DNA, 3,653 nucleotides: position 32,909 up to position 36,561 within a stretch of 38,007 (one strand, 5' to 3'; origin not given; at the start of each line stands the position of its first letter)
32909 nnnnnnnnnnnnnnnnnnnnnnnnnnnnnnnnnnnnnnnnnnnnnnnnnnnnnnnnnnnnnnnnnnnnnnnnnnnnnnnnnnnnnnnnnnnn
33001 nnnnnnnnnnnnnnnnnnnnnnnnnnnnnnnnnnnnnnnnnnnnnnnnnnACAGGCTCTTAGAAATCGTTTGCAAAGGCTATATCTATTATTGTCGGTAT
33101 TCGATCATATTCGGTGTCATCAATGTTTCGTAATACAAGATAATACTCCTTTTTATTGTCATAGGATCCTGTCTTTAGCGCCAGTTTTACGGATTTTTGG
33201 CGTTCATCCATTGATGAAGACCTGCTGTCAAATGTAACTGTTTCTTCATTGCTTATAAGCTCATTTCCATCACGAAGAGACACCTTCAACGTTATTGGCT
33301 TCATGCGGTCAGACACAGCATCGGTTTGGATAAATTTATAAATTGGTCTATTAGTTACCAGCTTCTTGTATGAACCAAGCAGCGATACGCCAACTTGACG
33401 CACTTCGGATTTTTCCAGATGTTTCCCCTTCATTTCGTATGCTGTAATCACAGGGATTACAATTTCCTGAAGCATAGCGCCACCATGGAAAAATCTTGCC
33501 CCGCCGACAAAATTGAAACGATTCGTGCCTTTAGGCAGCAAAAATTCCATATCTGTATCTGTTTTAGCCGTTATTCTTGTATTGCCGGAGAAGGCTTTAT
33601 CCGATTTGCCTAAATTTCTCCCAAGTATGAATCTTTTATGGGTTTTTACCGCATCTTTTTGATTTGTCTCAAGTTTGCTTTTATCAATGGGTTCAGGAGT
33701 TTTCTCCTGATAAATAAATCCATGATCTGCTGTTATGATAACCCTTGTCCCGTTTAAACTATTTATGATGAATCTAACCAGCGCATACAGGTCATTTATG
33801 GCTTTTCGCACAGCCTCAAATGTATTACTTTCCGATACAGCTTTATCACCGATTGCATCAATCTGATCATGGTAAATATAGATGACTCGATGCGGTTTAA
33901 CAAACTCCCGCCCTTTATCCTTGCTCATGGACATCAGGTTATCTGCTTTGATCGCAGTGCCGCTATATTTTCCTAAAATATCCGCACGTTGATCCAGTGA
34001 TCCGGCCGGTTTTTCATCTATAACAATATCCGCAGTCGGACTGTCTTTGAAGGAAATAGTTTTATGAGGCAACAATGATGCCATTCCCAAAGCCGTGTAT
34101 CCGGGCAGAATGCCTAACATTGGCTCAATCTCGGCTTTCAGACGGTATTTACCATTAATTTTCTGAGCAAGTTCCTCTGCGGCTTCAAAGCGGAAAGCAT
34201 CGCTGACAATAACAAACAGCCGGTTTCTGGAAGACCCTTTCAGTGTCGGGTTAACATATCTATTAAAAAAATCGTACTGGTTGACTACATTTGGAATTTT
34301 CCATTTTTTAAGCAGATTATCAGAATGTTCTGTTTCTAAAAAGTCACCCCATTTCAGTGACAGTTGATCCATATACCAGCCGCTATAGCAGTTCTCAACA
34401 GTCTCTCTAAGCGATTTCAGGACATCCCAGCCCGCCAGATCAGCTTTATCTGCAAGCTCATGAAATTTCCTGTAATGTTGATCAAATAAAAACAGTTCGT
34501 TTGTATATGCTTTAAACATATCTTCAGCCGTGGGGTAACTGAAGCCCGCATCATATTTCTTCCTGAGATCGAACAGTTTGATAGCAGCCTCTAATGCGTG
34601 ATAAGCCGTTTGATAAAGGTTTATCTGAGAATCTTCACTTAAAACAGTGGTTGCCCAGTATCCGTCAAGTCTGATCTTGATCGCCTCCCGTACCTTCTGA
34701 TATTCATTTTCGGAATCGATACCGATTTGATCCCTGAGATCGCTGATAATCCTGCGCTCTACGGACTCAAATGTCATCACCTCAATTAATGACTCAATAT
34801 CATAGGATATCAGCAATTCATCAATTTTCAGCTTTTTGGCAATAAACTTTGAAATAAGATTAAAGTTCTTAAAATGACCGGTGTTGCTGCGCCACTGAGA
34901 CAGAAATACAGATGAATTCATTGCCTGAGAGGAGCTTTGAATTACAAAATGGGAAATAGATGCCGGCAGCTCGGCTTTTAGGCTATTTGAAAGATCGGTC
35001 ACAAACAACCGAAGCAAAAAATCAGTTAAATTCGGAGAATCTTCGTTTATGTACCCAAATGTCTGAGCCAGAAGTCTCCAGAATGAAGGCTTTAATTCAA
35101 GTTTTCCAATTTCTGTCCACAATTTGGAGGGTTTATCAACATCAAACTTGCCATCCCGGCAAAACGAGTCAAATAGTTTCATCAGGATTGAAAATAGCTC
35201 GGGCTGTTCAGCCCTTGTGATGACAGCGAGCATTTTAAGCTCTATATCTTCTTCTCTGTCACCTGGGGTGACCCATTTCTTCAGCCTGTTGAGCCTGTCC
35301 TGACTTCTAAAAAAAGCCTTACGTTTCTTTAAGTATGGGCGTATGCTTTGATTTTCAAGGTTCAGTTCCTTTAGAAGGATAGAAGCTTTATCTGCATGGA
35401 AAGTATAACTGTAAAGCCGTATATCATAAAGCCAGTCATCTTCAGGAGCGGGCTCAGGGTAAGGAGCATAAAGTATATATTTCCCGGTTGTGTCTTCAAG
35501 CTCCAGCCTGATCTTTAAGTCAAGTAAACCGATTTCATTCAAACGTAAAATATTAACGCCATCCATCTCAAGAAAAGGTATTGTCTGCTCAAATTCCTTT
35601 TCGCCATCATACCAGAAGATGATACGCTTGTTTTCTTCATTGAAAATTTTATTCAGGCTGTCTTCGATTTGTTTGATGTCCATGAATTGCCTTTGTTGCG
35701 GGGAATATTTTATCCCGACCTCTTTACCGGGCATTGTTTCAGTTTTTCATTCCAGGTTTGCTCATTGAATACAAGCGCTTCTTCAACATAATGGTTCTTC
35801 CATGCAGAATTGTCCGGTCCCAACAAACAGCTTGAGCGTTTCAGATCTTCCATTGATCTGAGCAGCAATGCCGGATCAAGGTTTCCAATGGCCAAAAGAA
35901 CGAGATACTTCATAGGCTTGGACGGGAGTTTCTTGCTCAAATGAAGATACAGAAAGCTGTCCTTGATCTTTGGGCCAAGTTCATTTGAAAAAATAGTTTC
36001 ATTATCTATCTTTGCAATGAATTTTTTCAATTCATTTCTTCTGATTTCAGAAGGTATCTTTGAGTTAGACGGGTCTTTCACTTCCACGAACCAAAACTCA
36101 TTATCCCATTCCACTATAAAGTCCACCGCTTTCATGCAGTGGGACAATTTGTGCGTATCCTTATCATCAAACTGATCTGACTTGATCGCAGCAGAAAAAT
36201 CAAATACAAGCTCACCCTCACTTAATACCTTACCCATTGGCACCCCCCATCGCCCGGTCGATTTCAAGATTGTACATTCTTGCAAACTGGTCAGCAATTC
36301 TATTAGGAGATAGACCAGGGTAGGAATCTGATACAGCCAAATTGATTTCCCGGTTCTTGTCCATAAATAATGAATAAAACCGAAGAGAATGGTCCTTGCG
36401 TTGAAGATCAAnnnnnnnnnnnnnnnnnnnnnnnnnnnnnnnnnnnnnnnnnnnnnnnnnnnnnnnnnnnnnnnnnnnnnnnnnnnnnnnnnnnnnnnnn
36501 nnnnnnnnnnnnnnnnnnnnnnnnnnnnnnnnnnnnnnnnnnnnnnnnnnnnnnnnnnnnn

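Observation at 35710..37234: ATPase + small PD-(D/E)xK-like protein cassette directly upstream of pglZ-brxL: candidate undescribed defence module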

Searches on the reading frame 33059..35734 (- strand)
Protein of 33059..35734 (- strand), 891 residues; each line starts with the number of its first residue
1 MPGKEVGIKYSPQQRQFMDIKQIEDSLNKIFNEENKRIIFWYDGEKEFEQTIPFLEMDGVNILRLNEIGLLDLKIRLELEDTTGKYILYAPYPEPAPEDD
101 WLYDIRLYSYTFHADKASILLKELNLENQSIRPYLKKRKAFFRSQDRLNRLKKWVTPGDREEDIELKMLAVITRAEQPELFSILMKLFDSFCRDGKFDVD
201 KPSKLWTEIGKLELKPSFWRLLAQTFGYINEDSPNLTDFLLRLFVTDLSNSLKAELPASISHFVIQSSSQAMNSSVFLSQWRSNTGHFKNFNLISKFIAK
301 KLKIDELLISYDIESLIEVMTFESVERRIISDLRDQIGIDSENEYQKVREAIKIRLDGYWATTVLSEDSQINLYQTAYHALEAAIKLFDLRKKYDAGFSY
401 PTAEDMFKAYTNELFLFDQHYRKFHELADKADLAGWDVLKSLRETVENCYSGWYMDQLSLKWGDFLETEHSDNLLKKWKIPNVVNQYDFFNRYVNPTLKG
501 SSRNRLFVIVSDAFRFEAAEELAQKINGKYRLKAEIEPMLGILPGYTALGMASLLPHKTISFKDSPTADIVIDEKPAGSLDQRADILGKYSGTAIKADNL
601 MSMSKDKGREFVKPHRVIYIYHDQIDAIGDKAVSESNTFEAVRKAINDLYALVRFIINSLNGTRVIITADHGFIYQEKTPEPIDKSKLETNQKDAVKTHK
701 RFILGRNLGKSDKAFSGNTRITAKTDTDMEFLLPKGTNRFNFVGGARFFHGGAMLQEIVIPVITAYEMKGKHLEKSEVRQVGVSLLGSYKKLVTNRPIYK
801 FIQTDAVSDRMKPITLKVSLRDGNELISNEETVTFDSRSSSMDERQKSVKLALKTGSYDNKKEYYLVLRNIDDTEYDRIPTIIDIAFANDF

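Call 3: search_protein_families(library=pfam, proteins=[window:33059-35734:-], max_evalue=0.01)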
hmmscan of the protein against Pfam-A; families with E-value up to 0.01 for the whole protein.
window:33059-35734:- (891 aa): 2 families
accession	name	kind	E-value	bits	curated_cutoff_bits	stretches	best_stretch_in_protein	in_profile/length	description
PF08665.17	PglZ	-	8.9e-66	221.7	25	1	504-678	1-177/179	PglZ domain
PF01663.27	Phosphodiest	-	0.0022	18.1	23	1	601-674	149-222/342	Type I phosphodiesterase / nucleotide pyrophosphatase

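Call 4: search_protein_families(library=padloc, proteins=[window:33059-35734:-], max_evalue=0.01)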
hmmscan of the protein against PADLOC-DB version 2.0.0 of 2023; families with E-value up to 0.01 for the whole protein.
window:33059-35734:- (891 aa): 12 families
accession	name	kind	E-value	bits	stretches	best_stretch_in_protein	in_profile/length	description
PDLC02547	PglZ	-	0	1026.4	1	19-891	2-854/855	PglZ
PDLC02564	PglZ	-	5.8e-253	840.1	1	18-891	1-853/855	PglZ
PDLC02563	PglZ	-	5.2e-118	393.5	1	19-874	5-816/831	PglZ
PDLC02557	PglZ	-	2.9e-91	305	1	26-869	7-810/834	PglZ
PDLC02553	PglZ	-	7.2e-56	187.9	1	458-873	441-848/868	PglZ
PDLC02551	PglZ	-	8.6e-52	174.3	1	21-853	6-814/856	PglZ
PDLC02559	PglZ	-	4.1e-30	102.7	1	477-811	452-776/860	PglZ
PDLC02561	PglZ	-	1.4e-26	90.9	1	280-801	260-750/840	PglZ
PDLC02548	PglZ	-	8e-15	52.3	1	315-765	306-740/961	PglZ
PDLC02562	PglZ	-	2.5e-13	47.3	1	486-764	456-726/730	PglZ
PDLC02566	PglZ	-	7.8e-08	29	1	387-773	347-685/774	PglZ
PDLC02565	PglZ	-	0.0011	15.4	0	662-771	643-738/910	PglZ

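Call 5: search_protein_families(library=ncbifam, proteins=[window:33059-35734:-], max_evalue=0.01)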
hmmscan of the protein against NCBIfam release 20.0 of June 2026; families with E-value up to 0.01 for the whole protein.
window:33059-35734:- (891 aa): 7 families
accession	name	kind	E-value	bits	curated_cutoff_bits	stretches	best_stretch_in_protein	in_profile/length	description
TIGR02687.1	TIGR02687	equivalog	1.1e-266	887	270.35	1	22-883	2-844/844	BREX-1 system phosphatase PglZ type A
NF033444.1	BREX_PglZ_5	exception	7.5e-19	67.2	250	1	487-764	440-702/704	BREX-5 system phosphatase PglZ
NF033443.1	BREX_PglZ_6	exception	1.4e-14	53.3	400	1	314-765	302-737/958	BREX-6 system phosphatase PglZ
NF033450.1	BREX_PglZ_1_B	equivalog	1.6e-10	39.7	400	1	502-764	435-673/675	BREX-1 system phosphatase PglZ type B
NF052313.1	T9SS_RR_PorX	equivalog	6.1e-08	31.9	300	1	459-549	184-269/513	T9SS response regulator signal transducer PorX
NF033449.0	BREX_PglZ_3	exception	5.8e-05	21.6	250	1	612-764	488-640/642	BREX-3 system phosphatase PglZ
NF033446.0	BREX_PglZ_2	exception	0.00022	19.6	200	1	661-768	631-724/890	BREX-2 system phosphatase PglZ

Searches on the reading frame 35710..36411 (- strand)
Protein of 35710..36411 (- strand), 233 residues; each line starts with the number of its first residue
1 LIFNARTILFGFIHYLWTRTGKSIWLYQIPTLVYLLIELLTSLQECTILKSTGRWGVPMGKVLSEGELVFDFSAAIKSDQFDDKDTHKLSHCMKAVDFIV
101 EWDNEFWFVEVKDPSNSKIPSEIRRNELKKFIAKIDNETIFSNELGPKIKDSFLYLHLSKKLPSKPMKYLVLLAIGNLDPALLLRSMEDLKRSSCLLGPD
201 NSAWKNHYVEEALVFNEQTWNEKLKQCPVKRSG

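Call 3: search_protein_families(library=pfam, proteins=[window:35710-36411:-], max_evalue=0.01)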
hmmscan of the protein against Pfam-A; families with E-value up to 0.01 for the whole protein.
window:35710-36411:- (233 aa): 0 families

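Call 4: search_protein_families(library=padloc, proteins=[window:35710-36411:-], max_evalue=0.01)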
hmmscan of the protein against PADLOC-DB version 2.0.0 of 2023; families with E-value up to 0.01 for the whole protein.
window:35710-36411:- (233 aa): 11 families
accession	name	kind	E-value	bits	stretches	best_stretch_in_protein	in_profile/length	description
PDLC04227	HEC-02B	-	3.3e-54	181.4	1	63-231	10-178/184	-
PDLC04229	HEC-02B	-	3.3e-42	142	1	64-232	4-168/171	-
PDLC04220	HEC-02B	-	4.8e-41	138.4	1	62-232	3-167/172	-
PDLC04215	HEC-02B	-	1.3e-24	84.7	1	93-231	1-133/134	-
PDLC04219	HEC-02B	-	1.4e-23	81.5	1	61-223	4-159/171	-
PDLC04216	HEC-02B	-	6.4e-19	66.6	1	65-225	12-174/185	-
PDLC04218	HEC-02B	-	6.3e-14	50.3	1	69-223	9-163/175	-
PDLC04226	HEC-02B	-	1.2e-09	36.4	1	66-230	10-165/171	-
PDLC04145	HEC-02A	-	2.8e-07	28.9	1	59-114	1-61/170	-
PDLC04217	HEC-02B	-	6.4e-07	27.5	1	68-229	13-164/169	-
PDLC04228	HEC-02B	-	1.5e-05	23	1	64-117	4-61/199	-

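Call 5: search_protein_families(library=ncbifam, proteins=[window:35710-36411:-], max_evalue=0.01)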
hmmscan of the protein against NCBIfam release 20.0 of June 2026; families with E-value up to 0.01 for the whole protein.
window:35710-36411:- (233 aa): 0 families
